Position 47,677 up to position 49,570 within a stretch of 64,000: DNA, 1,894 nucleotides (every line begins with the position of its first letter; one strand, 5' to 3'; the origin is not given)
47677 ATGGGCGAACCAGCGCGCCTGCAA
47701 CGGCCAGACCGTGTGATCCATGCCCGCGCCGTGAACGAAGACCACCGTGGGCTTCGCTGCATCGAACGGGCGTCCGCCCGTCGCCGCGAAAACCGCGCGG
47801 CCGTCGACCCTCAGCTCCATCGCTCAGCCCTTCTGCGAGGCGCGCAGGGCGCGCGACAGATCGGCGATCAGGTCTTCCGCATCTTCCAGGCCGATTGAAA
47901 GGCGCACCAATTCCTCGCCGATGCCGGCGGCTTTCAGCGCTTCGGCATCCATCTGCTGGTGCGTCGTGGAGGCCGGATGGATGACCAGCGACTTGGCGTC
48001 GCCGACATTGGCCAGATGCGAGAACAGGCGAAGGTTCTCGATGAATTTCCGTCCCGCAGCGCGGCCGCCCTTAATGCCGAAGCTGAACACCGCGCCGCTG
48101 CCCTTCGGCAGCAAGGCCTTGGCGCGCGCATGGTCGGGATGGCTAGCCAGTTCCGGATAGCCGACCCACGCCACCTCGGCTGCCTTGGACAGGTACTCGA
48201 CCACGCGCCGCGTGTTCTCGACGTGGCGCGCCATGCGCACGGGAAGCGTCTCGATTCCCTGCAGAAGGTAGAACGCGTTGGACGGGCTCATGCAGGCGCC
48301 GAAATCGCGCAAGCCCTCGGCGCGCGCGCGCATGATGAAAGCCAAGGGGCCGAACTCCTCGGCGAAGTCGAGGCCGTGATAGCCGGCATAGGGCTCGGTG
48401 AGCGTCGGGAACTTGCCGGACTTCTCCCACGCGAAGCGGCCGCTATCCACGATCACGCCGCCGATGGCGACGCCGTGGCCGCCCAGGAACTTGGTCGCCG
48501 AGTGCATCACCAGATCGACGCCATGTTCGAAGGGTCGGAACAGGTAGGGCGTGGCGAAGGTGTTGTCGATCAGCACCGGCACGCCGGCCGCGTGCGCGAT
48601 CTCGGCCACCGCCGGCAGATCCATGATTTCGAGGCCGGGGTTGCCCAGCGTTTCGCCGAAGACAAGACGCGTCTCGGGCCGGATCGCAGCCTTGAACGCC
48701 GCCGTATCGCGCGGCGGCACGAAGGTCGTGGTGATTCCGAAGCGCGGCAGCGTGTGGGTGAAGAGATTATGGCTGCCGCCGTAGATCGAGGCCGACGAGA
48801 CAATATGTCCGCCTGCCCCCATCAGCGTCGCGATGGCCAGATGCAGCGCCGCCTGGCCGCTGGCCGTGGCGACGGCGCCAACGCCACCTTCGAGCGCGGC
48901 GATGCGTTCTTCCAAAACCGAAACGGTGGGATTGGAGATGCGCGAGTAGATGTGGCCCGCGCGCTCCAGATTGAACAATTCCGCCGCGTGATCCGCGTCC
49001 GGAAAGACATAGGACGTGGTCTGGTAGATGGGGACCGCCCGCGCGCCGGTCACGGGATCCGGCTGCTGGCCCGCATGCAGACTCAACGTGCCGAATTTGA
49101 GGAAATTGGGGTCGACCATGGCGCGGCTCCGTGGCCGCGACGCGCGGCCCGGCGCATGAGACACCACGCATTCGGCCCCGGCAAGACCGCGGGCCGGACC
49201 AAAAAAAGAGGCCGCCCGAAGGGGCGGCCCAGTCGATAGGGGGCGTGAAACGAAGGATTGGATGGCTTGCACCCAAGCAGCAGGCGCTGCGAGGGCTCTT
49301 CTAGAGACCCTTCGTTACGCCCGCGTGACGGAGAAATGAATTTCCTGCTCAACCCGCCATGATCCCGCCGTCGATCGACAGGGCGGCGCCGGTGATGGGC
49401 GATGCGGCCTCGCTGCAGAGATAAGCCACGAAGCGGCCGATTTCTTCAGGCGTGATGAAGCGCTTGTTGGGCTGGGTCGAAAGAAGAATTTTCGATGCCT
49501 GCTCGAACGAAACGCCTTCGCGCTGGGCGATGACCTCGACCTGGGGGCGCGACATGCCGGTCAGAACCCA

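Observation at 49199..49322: Unrecognised multi-stem RNA plus terminator in the metY leader: candidate new riboswitch/attenuator or sRNA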

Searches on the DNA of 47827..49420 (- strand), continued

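Call 49: search_with_rna_model(model_id=R1, sources=[L001, L002, L003, L004, L005, L006, L007, L008, L009, L010, L011, L012, L013, L014, L015, L016, L017, L018, L019, L020, L021, L022, L023, L024, L025, L026, L027, L028, L029, L030, L031, L032, L033, L034, L035, L036, L037, L038, L039, L040, L041, L042, L043, L044, L045, L046, L047, L048, L049, L050, L051, L052, L053, L054, L055, L056, L057, L058, L059, L060, L061, L062, L063, L064, L065, L066, L067, L068, L069, L070, L071, L072, L073, L074, L075, L076, L077, L078, L079, L080], max_evalue=1)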
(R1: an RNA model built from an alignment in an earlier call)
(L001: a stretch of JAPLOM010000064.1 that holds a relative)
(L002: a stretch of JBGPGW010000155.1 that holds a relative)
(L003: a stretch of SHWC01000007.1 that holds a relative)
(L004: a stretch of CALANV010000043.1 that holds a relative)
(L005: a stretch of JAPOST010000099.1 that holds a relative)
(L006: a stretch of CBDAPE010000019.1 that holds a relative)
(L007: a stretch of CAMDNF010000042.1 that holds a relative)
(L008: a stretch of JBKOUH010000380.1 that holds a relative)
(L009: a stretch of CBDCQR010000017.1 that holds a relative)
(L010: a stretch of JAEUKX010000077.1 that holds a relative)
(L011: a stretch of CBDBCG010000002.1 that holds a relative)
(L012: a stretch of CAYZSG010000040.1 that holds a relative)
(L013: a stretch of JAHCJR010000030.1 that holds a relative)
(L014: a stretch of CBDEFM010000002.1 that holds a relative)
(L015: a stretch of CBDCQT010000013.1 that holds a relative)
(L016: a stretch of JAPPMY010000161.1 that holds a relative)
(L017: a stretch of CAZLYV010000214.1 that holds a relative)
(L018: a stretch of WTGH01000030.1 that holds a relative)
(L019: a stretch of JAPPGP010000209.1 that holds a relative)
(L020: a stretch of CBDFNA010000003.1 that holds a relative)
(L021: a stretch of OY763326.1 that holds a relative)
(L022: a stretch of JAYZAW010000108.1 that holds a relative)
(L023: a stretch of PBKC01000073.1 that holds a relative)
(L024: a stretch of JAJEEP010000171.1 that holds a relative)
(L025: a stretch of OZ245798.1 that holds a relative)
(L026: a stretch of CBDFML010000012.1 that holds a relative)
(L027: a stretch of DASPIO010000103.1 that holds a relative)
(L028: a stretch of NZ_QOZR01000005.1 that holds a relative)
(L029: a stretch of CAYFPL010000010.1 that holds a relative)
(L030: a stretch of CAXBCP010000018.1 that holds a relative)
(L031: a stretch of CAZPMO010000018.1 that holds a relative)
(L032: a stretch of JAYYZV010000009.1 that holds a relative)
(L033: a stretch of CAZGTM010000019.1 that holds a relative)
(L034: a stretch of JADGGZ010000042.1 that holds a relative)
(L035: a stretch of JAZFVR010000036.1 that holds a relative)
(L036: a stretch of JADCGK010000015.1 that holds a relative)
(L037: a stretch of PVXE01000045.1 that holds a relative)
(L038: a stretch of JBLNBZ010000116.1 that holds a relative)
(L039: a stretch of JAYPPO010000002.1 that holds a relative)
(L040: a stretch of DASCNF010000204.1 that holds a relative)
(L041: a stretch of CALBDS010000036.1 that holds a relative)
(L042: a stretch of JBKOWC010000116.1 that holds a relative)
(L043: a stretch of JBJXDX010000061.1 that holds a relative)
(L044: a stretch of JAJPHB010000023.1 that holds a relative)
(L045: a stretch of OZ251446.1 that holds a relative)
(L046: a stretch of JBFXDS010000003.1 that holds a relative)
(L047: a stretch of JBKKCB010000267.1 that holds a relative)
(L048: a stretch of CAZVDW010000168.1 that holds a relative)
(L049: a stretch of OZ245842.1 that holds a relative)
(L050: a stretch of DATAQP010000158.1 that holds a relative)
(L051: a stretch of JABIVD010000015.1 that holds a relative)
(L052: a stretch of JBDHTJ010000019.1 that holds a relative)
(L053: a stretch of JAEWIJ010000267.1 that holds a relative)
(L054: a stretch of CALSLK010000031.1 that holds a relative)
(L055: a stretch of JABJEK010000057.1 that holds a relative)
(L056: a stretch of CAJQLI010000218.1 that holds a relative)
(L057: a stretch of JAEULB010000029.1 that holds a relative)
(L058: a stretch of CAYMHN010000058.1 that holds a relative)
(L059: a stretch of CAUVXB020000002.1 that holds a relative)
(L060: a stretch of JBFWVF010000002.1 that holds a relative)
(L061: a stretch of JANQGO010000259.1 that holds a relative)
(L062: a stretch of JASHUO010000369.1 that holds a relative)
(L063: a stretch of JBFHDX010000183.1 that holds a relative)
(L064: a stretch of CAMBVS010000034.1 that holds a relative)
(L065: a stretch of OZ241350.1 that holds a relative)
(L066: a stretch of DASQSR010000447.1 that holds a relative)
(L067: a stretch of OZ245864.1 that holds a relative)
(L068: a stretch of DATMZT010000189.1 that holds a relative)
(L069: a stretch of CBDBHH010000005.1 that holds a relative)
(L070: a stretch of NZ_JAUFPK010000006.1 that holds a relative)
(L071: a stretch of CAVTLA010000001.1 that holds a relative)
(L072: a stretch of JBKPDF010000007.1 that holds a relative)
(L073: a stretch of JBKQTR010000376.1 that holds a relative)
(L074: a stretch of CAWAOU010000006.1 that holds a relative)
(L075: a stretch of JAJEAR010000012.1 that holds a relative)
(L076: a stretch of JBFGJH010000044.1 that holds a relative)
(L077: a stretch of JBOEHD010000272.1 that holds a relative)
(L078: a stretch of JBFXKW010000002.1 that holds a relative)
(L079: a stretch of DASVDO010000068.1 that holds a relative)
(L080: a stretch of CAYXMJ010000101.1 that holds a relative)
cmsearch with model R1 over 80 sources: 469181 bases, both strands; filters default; matches with E-value up to 1: 23.
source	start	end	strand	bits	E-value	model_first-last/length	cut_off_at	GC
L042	2150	2258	+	101.6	2.9e-24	1-106/106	no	0.57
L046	2146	2250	+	96.3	7.2e-23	1-106/106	no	0.59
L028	2164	2267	+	90.4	2.5e-21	1-106/106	no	0.57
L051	2308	2418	+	88.1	1e-20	1-106/106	no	0.5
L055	2308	2418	+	86.3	3e-20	1-106/106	no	0.52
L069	2319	2428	+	80.5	1e-18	1-106/106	no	0.55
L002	2272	2373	+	40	4.3e-08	1-106/106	no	0.55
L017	1145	1254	+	36.3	4.1e-07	1-106/106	no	0.65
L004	2114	2224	+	33.3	2.4e-06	1-106/106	no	0.63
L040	2235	2336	+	31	1e-05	1-106/106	no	0.56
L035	2302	2393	+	29.7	2.2e-05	1-106/106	no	0.54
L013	2191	2300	+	28.9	3.7e-05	1-106/106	no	0.65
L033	2213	2301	+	21.1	0.0041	1-106/106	no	0.55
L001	2344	2420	+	18.1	0.024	1-106/106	no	0.53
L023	2322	2416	+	16.4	0.07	1-106/106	no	0.62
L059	2597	2691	+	14.5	0.21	1-106/106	no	0.62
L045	2635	2680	+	13.9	0.31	54-95/106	no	0.72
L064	2597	2691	+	13.8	0.33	1-106/106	no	0.65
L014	5831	5914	+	13.5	0.39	1-106/106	no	0.54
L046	2278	2426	-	13.2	0.46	1-106/106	no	0.56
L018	2579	2691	+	12.6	0.67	1-106/106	no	0.64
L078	2635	2680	+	12.3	0.8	54-95/106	no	0.63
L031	1230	1329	+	12.3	0.84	1-106/106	no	0.52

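Call 50: search_with_rna_model(model_id=R1, sources=[L081, L082, L083, L084, L085, L086, L087, L088, L089, L090, L091, L092, L093, L094, L095, L096, L097, L098, L099, L100, L101, L102, L103, L104, L105, L106, L107, L108, L109, L110, L111, L112, L113, L114, L115, L116, L117, L118, L119, L120, L121, L122, L123, L124, L125, L126, L127, L128, L129, L130, L131, L132, L133, L134, L135, L136, L137, L138, L139, L140, L141, L142, L143, L144, L145, L146, L147, L148, L149, L150, L151, L152, L153, L154, L155, L156, L157, L158, L159, L160], max_evalue=1)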
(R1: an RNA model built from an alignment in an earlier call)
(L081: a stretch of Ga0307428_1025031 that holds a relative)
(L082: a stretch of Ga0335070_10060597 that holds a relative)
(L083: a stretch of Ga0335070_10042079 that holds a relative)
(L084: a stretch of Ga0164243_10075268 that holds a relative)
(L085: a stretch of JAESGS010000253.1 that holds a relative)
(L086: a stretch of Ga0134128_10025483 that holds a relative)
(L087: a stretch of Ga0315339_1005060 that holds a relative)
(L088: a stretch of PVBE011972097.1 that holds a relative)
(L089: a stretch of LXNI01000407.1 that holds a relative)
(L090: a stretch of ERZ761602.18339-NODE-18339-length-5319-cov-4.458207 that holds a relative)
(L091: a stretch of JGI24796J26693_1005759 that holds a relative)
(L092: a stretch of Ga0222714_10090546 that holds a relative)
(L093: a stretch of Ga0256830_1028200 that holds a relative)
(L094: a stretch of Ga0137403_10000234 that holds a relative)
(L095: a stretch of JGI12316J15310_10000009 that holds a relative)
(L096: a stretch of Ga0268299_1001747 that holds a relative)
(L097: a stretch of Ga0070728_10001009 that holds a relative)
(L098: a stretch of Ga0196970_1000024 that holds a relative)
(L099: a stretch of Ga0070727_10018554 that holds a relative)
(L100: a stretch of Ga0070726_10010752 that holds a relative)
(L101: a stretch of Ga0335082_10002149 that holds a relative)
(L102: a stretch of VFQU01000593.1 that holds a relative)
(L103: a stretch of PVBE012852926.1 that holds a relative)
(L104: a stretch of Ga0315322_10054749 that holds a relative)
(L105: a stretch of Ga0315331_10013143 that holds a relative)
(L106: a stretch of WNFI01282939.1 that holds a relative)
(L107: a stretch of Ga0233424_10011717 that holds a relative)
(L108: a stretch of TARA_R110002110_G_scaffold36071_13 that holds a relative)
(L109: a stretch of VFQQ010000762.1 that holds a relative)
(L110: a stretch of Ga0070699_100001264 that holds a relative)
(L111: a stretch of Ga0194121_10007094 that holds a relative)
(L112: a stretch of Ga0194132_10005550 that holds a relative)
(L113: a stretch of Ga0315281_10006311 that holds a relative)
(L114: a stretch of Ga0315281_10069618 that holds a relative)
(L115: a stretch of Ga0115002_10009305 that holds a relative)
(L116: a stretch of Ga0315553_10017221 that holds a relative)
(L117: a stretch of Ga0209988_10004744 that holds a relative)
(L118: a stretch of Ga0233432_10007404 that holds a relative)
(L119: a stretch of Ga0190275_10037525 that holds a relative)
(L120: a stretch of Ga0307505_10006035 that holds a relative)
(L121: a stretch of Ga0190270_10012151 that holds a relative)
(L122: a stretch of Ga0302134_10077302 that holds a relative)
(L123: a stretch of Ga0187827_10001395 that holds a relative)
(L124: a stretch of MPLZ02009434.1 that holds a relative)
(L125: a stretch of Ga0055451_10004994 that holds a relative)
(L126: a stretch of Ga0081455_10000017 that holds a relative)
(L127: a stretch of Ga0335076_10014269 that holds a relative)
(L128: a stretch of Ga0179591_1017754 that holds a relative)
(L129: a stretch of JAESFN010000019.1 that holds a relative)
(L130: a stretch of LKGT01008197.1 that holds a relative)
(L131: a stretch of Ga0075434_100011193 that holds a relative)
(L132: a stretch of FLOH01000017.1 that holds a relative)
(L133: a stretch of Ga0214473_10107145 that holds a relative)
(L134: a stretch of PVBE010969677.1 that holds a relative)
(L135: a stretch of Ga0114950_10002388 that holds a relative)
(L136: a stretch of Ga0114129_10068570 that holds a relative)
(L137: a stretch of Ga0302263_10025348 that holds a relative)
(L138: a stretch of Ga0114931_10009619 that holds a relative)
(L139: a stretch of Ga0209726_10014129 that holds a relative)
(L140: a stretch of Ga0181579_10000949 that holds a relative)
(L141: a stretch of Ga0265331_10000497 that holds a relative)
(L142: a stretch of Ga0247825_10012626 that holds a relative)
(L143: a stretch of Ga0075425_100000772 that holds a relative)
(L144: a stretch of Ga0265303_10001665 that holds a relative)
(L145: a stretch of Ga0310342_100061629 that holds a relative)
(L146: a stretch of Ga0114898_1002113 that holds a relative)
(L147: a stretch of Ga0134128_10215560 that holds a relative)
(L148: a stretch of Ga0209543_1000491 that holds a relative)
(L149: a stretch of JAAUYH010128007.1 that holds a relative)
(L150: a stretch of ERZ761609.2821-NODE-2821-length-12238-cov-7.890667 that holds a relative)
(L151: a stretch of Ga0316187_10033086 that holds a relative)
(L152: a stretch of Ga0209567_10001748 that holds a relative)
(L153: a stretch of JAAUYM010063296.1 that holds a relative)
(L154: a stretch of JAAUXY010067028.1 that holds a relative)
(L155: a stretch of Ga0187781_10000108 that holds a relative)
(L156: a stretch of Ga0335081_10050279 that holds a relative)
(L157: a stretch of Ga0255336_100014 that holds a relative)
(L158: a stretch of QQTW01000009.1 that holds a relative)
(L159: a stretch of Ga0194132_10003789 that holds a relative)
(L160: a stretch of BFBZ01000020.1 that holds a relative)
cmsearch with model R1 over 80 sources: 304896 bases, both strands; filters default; matches with E-value up to 1: 31.
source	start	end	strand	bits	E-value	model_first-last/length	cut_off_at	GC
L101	1194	1299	+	103.1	7.4e-25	1-106/106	no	0.6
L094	1202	1306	+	101.2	2.4e-24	1-106/106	no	0.59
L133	402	505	+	84.8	5e-20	1-106/106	no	0.6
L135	1275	1386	+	79.4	1.3e-18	1-106/106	no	0.52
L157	1127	1229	+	76.8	6.1e-18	1-106/106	no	0.54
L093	189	289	+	53.5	8e-12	1-106/106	no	0.53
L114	27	125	+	45.9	8.1e-10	1-106/106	no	0.64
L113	1209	1307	+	43.8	2.8e-09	1-106/106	no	0.63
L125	595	703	+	43.6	3.2e-09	1-106/106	no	0.56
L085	1152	1256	+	41.6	1.1e-08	1-106/106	no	0.64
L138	1147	1222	+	38.2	8.3e-08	1-106/106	no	0.57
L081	302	406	+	36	3.1e-07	1-106/106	no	0.57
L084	715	822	+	33.3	1.6e-06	1-106/106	no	0.68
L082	764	862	+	30.5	8.8e-06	1-106/106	no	0.53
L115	1326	1427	+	23.9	0.00048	1-106/106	no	0.61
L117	1579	1691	+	17.4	0.025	1-106/106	no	0.62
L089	1579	1691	+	17.3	0.026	1-106/106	no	0.62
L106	1284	1400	-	17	0.031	1-106/106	no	0.51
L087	1298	1395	+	16.1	0.052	1-106/106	no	0.54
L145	1477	1522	+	14.6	0.13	54-95/106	no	0.67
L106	1597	1691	+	14.6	0.13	1-106/106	no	0.62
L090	2147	2189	-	14.3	0.16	52-95/106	no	0.72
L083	1371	1462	-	14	0.19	1-106/106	no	0.57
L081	653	698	+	13.4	0.27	54-95/106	no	0.7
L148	1605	1650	+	13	0.35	54-95/106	no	0.65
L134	1635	1680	+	12.4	0.49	54-95/106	no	0.72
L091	1635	1680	+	12.1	0.6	54-95/106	no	0.67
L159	1597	1691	+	12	0.64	1-106/106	no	0.63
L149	962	1009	-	11.9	0.67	56-95/106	no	0.58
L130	1223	1267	+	11.5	0.87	55-95/106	no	0.62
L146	1079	1157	+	11.3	0.95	1-106/106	no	0.59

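Call 56: search_dna_similar(query=L046:2100-2250:+, collection=plasmids, mode=distant, max_evalue=0.1, max_rows=25)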
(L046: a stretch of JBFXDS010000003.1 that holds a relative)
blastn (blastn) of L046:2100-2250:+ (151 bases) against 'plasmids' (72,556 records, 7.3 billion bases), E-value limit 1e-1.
No match.

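Call 57: search_with_rna_model(model_id=R1, sources=[L002, L004, L013, L017, L028, L033, L035, L040, L042, L046, L051, L055, L069, L081, L082, L084, L085, L093, L094, L101, L113, L115, L125, L133, L135, L138, L157, L001, L087, L023, window], max_evalue=0.05, make_alignment=true)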
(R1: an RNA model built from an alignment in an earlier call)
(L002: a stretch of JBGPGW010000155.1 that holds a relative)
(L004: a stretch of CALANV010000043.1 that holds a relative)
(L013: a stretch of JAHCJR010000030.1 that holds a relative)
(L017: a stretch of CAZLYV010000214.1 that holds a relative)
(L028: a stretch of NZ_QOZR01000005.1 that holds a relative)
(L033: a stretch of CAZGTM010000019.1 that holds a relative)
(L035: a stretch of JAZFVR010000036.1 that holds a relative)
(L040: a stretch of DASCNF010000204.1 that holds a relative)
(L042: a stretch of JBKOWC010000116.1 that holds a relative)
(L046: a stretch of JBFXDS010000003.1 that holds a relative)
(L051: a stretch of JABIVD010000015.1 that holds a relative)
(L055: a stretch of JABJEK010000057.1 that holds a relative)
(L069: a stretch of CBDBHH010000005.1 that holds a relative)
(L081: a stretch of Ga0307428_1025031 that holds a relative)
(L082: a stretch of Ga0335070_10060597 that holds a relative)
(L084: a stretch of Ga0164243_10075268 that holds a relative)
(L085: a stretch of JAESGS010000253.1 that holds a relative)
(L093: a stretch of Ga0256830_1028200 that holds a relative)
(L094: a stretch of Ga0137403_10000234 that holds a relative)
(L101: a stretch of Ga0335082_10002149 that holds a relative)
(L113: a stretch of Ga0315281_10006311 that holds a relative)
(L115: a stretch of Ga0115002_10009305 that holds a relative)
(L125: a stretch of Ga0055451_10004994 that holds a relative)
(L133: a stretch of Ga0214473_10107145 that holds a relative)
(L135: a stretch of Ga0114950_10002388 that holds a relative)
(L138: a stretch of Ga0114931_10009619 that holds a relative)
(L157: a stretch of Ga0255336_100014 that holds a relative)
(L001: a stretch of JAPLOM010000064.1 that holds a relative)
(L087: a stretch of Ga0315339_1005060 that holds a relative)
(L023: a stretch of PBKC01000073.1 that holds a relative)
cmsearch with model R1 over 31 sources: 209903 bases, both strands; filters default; matches with E-value up to 0.05: 31.
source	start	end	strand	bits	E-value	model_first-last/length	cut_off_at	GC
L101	1194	1299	+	103.1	5.1e-25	1-106/106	no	0.6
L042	2150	2258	+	101.6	1.3e-24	1-106/106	no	0.57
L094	1202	1306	+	101.2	1.7e-24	1-106/106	no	0.59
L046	2146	2250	+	96.3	3.2e-23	1-106/106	no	0.59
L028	2164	2267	+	90.4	1.1e-21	1-106/106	no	0.57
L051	2308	2418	+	88.1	4.6e-21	1-106/106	no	0.5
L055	2308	2418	+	86.3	1.4e-20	1-106/106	no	0.52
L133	402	505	+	84.8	3.4e-20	1-106/106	no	0.6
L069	2319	2428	+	80.5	4.5e-19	1-106/106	no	0.55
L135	1275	1386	+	79.4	8.7e-19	1-106/106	no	0.52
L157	1127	1229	+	76.8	4.2e-18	1-106/106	no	0.54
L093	189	289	+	53.5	5.5e-12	1-106/106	no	0.53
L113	1209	1307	+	43.8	1.9e-09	1-106/106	no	0.63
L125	595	703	+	43.6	2.2e-09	1-106/106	no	0.56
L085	1152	1256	+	41.6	7.4e-09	1-106/106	no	0.64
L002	2272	2373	+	40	1.9e-08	1-106/106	no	0.55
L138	1147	1222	+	38.2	5.7e-08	1-106/106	no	0.57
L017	1145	1254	+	36.3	1.8e-07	1-106/106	no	0.65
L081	302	406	+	36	2.2e-07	1-106/106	no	0.57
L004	2114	2224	+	33.3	1.1e-06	1-106/106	no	0.63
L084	715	822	+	33.3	1.1e-06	1-106/106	no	0.68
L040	2235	2336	+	31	4.5e-06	1-106/106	no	0.56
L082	764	862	+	30.5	6.1e-06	1-106/106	no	0.53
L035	2302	2393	+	29.7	1e-05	1-106/106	no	0.54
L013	2191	2300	+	28.9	1.6e-05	1-106/106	no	0.65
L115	1326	1427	+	23.9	0.00033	1-106/106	no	0.61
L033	2213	2301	+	21.1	0.0018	1-106/106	no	0.55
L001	2344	2420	+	18.1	0.011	1-106/106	no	0.53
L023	2322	2416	+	16.4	0.031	1-106/106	no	0.62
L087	1298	1395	+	16.1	0.036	1-106/106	no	0.54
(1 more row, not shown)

Alignment A6: 31 matches aligned to the model, 183 columns, each read 5' to 3' on its own strand. Consensus structure (alignment columns), stored with it:
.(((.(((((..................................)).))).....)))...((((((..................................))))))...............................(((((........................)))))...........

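Call 65: search_rna_families(source=L025, start=2280, end=2530, threshold=evalue, max_evalue=10, show_alignments=2)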
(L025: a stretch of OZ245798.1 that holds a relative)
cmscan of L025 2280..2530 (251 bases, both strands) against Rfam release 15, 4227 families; matches with E-value up to 10: 0.
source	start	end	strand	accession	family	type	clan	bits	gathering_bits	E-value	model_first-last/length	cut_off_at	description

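Call 75: search_with_rna_model(model_id=R1, sources=[L002, L004, L013, L017, L028, L033, L035, L040, L042, L046, L051, L055, L069, L081, L082, L084, L085, L093, L094, L101, L113, L115, L125, L133, L135, L138, L157], max_evalue=0.005, make_alignment=true)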
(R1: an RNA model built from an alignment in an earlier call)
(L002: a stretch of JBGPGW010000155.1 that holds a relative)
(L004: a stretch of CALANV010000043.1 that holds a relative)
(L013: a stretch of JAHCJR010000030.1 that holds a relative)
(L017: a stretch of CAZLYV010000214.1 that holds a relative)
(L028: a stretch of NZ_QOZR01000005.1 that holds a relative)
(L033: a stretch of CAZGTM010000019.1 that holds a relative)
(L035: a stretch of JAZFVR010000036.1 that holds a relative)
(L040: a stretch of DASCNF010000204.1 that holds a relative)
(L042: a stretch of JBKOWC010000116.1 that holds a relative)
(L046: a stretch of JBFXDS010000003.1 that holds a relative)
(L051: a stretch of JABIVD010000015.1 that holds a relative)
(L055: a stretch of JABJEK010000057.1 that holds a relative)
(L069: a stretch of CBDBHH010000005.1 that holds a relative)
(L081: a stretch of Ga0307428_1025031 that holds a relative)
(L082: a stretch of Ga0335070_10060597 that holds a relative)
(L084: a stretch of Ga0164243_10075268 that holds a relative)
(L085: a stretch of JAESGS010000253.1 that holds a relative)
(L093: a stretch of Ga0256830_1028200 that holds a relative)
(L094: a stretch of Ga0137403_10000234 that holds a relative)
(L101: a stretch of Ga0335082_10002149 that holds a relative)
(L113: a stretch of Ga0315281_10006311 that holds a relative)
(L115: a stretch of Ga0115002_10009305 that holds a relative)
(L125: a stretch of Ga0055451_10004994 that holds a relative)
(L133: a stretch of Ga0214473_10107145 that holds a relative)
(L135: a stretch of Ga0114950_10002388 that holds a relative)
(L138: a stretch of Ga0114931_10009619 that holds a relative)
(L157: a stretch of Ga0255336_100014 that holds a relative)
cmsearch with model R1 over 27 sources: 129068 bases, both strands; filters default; matches with E-value up to 0.005: 27.
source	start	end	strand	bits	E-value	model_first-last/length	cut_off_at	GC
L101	1194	1299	+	103.1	3.2e-25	1-106/106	no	0.6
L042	2150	2258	+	101.6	8.1e-25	1-106/106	no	0.57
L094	1202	1306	+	101.2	1e-24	1-106/106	no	0.59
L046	2146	2250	+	96.3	2e-23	1-106/106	no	0.59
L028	2164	2267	+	90.4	6.9e-22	1-106/106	no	0.57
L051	2308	2418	+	88.1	2.9e-21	1-106/106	no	0.5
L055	2308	2418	+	86.3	8.4e-21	1-106/106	no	0.52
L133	402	505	+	84.8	2.1e-20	1-106/106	no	0.6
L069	2319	2428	+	80.5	2.8e-19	1-106/106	no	0.55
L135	1275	1386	+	79.4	5.3e-19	1-106/106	no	0.52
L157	1127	1229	+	76.8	2.6e-18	1-106/106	no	0.54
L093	189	289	+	53.5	3.4e-12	1-106/106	no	0.53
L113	1209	1307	+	43.8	1.2e-09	1-106/106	no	0.63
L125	595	703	+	43.6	1.3e-09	1-106/106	no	0.56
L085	1152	1256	+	41.6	4.6e-09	1-106/106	no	0.64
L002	2272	2373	+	40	1.2e-08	1-106/106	no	0.55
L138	1147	1222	+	38.2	3.5e-08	1-106/106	no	0.57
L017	1145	1254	+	36.3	1.1e-07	1-106/106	no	0.65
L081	302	406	+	36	1.3e-07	1-106/106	no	0.57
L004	2114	2224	+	33.3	6.7e-07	1-106/106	no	0.63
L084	715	822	+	33.3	6.8e-07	1-106/106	no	0.68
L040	2235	2336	+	31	2.8e-06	1-106/106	no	0.56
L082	764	862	+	30.5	3.7e-06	1-106/106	no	0.53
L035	2302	2393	+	29.7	6.1e-06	1-106/106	no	0.54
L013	2191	2300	+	28.9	1e-05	1-106/106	no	0.65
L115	1326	1427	+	23.9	0.0002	1-106/106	no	0.61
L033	2213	2301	+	21.1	0.0011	1-106/106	no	0.55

Alignment A7: 27 matches aligned to the model, 178 columns, each read 5' to 3' on its own strand. Consensus structure (alignment columns), stored with it:
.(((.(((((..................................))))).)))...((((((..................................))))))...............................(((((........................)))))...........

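Call 76: build_rna_model(alignment_id=A7)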
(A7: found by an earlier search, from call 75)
Model R2 built from alignment A7 (27 sequences, 178 columns); structure: stored with the alignment.
model positions 106; base pairs 19; branch points 2; effective number of sequences 5.37; information 0.59 bits per position. Calibrated on 0.2 Mb of random sequence (short: E-values are rough).
structure used (alignment columns):
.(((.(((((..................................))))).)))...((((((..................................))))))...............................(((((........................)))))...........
